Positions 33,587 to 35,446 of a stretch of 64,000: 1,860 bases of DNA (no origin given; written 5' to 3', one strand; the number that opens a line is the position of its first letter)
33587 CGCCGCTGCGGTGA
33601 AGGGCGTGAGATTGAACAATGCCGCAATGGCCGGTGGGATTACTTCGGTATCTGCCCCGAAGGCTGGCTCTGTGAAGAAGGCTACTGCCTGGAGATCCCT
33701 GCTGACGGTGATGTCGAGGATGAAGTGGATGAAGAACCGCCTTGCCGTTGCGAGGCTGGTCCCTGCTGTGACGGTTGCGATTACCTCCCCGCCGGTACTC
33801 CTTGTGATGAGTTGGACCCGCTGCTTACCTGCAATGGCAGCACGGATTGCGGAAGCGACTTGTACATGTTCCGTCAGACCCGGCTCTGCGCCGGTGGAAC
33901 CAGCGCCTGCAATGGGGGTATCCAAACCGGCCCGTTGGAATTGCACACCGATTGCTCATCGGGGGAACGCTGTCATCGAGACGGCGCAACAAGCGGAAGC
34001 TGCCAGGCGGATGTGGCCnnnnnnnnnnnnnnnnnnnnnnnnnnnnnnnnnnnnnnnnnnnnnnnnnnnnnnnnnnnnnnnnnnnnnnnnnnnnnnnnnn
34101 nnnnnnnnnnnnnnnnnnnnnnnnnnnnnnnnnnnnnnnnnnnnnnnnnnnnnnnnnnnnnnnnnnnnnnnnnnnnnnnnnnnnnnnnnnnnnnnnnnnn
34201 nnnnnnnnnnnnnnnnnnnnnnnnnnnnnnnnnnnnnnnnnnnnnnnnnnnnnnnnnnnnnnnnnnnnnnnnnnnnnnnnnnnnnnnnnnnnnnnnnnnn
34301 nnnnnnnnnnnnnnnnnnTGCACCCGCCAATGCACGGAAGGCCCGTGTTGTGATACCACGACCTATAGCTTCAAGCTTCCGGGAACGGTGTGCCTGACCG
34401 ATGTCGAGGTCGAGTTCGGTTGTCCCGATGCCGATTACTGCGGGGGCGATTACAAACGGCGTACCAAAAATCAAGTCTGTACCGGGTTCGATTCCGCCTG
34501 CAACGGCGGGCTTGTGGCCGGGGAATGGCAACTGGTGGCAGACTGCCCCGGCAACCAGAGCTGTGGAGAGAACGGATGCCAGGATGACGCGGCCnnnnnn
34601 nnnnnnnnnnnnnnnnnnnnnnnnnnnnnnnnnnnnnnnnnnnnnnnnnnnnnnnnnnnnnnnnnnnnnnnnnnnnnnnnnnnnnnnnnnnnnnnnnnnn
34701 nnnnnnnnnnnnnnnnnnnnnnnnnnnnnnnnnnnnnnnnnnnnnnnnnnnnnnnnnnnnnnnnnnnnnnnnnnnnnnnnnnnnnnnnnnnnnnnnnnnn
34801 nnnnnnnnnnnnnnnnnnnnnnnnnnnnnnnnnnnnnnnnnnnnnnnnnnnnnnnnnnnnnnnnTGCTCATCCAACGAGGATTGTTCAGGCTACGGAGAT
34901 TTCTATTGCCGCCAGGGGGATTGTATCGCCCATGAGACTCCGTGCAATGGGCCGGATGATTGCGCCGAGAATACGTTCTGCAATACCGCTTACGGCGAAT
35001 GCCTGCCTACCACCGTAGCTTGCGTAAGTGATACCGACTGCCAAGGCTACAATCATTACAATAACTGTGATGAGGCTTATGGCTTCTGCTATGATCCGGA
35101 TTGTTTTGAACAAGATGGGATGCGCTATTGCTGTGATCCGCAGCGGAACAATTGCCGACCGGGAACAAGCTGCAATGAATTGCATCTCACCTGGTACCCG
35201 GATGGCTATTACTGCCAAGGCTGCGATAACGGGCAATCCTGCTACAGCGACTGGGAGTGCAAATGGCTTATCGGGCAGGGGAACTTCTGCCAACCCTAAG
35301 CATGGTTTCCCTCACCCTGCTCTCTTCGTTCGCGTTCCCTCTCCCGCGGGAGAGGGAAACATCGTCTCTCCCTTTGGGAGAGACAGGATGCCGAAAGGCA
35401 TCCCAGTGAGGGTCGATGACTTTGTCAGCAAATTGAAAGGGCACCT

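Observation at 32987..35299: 770-aa lipoprotein with four tandem ~95-aa disintegrin-like modules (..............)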

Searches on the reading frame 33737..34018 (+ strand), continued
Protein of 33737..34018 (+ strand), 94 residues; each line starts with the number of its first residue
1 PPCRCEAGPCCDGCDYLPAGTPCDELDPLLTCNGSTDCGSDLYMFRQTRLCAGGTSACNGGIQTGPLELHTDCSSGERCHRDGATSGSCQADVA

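Call 49: search_protein_families(library=pfam, proteins=[P0121, P0156], max_evalue=0.1)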
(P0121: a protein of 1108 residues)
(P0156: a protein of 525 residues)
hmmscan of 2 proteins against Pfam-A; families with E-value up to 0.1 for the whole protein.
P0121 (1108 aa): 3 families
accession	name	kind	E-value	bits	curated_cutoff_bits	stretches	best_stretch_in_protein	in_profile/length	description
PF00200.28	Disintegrin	-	3e-15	57.2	35.1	2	267-338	5-75/75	Disintegrin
PF18998.6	Flg_new_2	-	0.0012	19.2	23.6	1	154-208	15-71/73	Divergent InlB B-repeat domain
PF19912.4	DUF6385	-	0.0021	18.5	26.8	1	957-1002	5-51/82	Domain of unknown function (DUF6385)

P0156 (525 aa): 2 families
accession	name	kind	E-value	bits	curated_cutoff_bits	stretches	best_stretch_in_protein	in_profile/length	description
PF00200.28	Disintegrin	-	1.9e-10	41.8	35.1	1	379-428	25-75/75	Disintegrin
PF23223.1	zf-C2H2_ZNF462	-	0.05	13.7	27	0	393-403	6-16/31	Zinc finger protein 462, C2H2 zinc finger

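Call 58: find_encoding_contigs(protein=P0024, flank=6000, max_places=1)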
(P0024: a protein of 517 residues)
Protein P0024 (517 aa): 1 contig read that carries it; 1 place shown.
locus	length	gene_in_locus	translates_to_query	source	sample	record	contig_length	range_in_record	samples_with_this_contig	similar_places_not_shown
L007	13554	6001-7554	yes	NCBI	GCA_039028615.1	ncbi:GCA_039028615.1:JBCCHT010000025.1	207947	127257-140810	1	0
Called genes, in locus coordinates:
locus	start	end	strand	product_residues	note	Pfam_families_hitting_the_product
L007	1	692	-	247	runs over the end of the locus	PF03009:GDPD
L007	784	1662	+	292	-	PF00112:Peptidase_C1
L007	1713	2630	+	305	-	PF03372:Exo_endo_phos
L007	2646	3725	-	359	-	-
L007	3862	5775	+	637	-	PF01943:Polysacc_synt, PF13440:Polysacc_synt_3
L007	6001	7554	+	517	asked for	-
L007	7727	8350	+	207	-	PF07638:Sigma70_ECF (weak), PF04542:Sigma70_r2, PF08281:Sigma70_r4_2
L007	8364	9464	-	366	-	PF20032:ADYC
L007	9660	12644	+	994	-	PF00069:Pkinase, PF07714:PK_Tyr_Ser-Thr, PF13181:TPR_8 (faint), PF13424:TPR_12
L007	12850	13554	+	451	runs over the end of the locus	PF00353:HemolysinCabind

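Call 59: find_encoding_contigs(protein=P0070, flank=6000, max_places=1)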
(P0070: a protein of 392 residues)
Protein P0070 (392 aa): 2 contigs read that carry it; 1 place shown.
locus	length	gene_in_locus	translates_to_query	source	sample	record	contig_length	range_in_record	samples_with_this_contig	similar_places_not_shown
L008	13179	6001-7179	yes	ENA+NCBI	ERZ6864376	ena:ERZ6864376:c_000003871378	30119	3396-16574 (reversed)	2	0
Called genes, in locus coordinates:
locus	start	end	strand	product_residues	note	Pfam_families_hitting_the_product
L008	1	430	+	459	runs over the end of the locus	PF01553:Acyltransferase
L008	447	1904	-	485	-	PF00512:HisKA, PF02518:HATPase_c, PF00072:Response_reg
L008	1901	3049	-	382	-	PF08495:FIST, PF10442:FIST_C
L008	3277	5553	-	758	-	PF13426:PAS_9 (faint), PF00989:PAS (faint), PF08448:PAS_4 (weak), PF13188:PAS_8 (weak), PF00512:HisKA, PF02518:HATPase_c, PF00072:Response_reg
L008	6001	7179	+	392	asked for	-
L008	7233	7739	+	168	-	-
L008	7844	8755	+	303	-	-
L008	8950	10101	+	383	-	PF00266:Aminotran_5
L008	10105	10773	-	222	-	PF00440:TetR_N, PF02909:TetR_C_1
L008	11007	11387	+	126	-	PF04237:YjbR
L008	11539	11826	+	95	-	-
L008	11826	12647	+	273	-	-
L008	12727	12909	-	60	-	-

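Call 61: find_encoding_contigs(protein=P0127, flank=6000, max_places=1)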
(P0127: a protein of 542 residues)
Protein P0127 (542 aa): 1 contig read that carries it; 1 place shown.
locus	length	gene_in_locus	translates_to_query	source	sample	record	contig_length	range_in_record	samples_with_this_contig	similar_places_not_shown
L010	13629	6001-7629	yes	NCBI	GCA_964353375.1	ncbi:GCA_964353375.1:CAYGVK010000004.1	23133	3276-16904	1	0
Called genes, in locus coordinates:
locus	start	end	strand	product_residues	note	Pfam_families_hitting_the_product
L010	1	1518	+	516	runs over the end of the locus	PF04042:DNA_pol_E_B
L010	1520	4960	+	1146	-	PF03833:PolC_DP2_N, PF24844:PolC_DP2_central, PF24846:PolC_DP2_cat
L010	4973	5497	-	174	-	PF04542:Sigma70_r2, PF08281:Sigma70_r4_2, PF04545:Sigma70_r4 (weak)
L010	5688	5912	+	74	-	-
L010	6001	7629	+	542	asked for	-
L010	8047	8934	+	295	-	PF01555:N6_N4_Mtase, PF01170:UPF0020 (faint), PF01555:N6_N4_Mtase (weak)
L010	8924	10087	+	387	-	PF01555:N6_N4_Mtase, PF01170:UPF0020 (faint), PF08241:Methyltransf_11 (faint), PF01555:N6_N4_Mtase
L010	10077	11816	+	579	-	-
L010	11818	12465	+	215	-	PF12705:PDDEXK_1 (weak)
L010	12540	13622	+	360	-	PF14022:DUF4238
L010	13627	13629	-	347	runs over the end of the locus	PF01841:Transglut_core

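Call 70: predict_structure(alignment_id=A2)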
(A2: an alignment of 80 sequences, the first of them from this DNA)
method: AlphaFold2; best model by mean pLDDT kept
length: 94 residues; sequences in the alignment: 80
mean_pLDDT: 95.0   pTM: 0.77
mean pLDDT of the five models: 95.0, 94.9, 94.8, 93.9, 93.5
residues with pLDDT >= 90: 80; 70-90: 13; 50-70: 1; < 50: 0
segments of 3 or more residues with pLDDT < 50: none
pLDDT, mean of each block of 10 residues (from residue 1): 96 98 97 88 97 98 97 95 92 82
secondary structure, 60 per line:
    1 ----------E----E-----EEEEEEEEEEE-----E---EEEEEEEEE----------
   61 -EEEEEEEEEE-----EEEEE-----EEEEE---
elements in order: E22-32 E42-50 E62-71 E77-81 E87-91

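Call 72: fold_search(model_id=the predicted structure, library=pdb)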
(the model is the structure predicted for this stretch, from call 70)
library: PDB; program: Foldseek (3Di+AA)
matches with E <= 10: 34; with E <= 0.001: 0
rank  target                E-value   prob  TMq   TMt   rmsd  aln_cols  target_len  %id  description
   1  1oid_B                3.0e+00  0.03  0.18  0.05  18.1        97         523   15  5'-Nucleotidase (E. coli) with an Engineered Disulfide Bridge (S228C, P513C) (released 2004-06-10)
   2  3ul5_B                3.2e+00  0.15  0.30  0.33   4.7        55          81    7  Saccharum officinarum canecystatin-1 in space group C2221 (released 2012-11-28)
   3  3ul6_A                4.2e+00  0.15  0.31  0.35   4.4        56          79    7  Saccharum officinarum canecystatin-1 in space group P6422 (released 2012-12-12)
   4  1oid_A                4.4e+00  0.02  0.18  0.05  18.9       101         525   16  5'-Nucleotidase (E. coli) with an Engineered Disulfide Bridge (S228C, P513C) (released 2004-06-10)
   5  3ul6_B                4.9e+00  0.13  0.30  0.34   4.7        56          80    7  Saccharum officinarum canecystatin-1 in space group P6422 (released 2012-12-12)
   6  9ci3_A                4.9e+00  0.01  0.12  0.02  13.4        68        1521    7  Structure of the LRRK2/14-3-3 complex (released 2025-09-03)
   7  5kux                  5.2e+00  0.12  0.27  0.28   4.9        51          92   12  Designed influenza hemagglutinin binding protein HSB.2 (released 2017-06-14)
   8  7n9f_u                5.4e+00  0.02  0.20  0.04  13.1        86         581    8  Structure of the in situ yeast NPC (released 2022-01-26)
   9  4wwl                  5.7e+00  0.02  0.19  0.05  18.4       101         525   14  E. coli 5'-nucleotidase mutant I521C labeled with MTSL (intermediate form) (released 2014-11-26)
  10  3ul5_C                6.1e+00  0.12  0.32  0.37   4.2        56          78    7  Saccharum officinarum canecystatin-1 in space group C2221 (released 2012-11-28)
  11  5ohl_A                6.1e+00  0.10  0.30  0.31   4.4        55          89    7  K6-specific affimer bound to K6 diUb (released 2017-10-04)
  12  3vhx_F                6.1e+00  0.09  0.30  0.28   4.5        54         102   15  The crystal structure of Arf6-MKLP1 (Mitotic kinesin-like protein 1) complex (released 2012-05-16)
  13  9i9t_B                6.1e+00  0.04  0.20  0.05   9.8        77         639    6  Room-temperature structure of PBP2a at EuXFEL (released 2026-02-18)
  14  9oc6_A                6.4e+00  0.01  0.12  0.11  13.2        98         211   14  Crystal structure of receptor FcRn bound to Human Astrovirus 6 spike (released 2025-11-19)
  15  2vsk_A                6.8e+00  0.05  0.25  0.08   5.9        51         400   10  Hendra virus attachment glycoprotein in complex with human cell surface receptor ephrinB2 (released 2008-05-20)
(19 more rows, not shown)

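Call 84: find_encoding_contigs(protein=P0121, flank=6000, max_places=1)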
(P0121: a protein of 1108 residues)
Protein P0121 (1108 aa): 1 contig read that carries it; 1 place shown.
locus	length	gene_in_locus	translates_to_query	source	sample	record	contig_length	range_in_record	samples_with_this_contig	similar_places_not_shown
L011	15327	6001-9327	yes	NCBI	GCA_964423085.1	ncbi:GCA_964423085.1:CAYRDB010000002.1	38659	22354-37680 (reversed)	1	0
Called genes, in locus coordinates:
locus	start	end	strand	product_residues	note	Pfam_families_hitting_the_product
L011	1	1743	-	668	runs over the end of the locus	PF14551:MCM_N, PF17207:MCM_OB, PF00493:MCM, PF01078:Mg_chelatase (faint), PF17855:MCM_lid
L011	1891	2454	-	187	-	PF00352:TBP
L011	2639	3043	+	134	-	-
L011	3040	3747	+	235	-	PF01351:RNase_HII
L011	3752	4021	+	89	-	-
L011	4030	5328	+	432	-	PF01336:tRNA_anti-codon, PF00152:tRNA-synt_2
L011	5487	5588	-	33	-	-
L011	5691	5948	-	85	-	-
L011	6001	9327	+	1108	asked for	PF00200:Disintegrin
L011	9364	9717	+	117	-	-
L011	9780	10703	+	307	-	PF01866:Diphthamide_syn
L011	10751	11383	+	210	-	PF01861:BpsA_C, PF01170:UPF0020, PF03602:Cons_hypoth95 (weak), PF05175:MTS, PF06325:PrmA, PF08241:Methyltransf_11, PF13649:Methyltransf_25, PF13847:Methyltransf_31, +3 more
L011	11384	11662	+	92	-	PF13656:RNA_pol_L_2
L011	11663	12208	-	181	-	PF02577:BFN_dom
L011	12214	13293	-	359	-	PF13353:Fer4_12 (weak), PF04055:Radical_SAM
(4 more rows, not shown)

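Call 85: find_encoding_contigs(protein=P0156, flank=6000, max_places=1)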
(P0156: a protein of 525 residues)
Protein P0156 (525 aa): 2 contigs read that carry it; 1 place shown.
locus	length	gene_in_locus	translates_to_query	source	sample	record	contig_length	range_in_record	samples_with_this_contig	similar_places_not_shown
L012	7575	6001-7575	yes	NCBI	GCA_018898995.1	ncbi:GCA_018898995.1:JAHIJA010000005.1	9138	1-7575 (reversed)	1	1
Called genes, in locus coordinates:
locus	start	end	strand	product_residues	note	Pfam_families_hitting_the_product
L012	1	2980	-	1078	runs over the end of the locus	PF02811:PHP, PF07733:DNA_pol3_alpha, PF17657:DNA_pol3_finger, PF14579:HHH_6, PF01336:tRNA_anti-codon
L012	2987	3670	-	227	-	-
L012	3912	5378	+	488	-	PF13884:Peptidase_S74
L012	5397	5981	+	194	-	-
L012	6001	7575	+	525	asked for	PF00200:Disintegrin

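Call 86: find_encoding_contigs(protein=P0035, flank=6000, max_places=1)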
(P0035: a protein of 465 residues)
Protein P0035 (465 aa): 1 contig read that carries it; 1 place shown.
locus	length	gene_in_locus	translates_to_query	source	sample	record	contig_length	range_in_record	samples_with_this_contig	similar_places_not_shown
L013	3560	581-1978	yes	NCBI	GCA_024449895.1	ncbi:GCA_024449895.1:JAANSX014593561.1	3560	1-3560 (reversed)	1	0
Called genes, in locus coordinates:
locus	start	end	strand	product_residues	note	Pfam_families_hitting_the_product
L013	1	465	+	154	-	?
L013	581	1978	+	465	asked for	PF00413:Peptidase_M10 (weak)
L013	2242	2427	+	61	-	-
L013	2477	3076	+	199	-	PF02525:Flavodoxin_2, PF03358:FMN_red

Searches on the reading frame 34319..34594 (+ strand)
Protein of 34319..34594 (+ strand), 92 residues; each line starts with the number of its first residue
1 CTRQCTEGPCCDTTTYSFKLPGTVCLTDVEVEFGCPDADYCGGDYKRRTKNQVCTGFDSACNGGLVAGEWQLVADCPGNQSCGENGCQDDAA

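Call 7: search_protein_families(library=pfam, proteins=[window:34319-34594:+], max_evalue=10)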
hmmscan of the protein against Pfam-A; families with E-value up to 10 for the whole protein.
seq(92 aa): 1 family
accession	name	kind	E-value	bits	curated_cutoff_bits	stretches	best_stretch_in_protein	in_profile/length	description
PF03764.24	EFG_IV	-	0.13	12.4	24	1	42-69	54-81/121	Elongation factor G, domain IV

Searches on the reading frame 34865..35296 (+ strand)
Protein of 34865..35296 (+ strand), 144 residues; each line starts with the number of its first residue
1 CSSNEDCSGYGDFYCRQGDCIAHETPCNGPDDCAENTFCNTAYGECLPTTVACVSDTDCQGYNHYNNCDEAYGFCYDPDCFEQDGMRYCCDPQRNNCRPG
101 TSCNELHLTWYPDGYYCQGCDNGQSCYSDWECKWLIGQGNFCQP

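Call 7: search_protein_families(library=pfam, proteins=[window:34865-35296:+], max_evalue=10)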
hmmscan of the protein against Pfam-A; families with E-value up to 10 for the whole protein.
seq(144 aa): 1 family
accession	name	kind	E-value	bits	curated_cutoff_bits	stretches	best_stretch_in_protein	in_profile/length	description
PF00057.23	Ldl_recept_a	-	0.00086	19.9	24.1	1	6-35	2-30/37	Low-density lipoprotein receptor domain class A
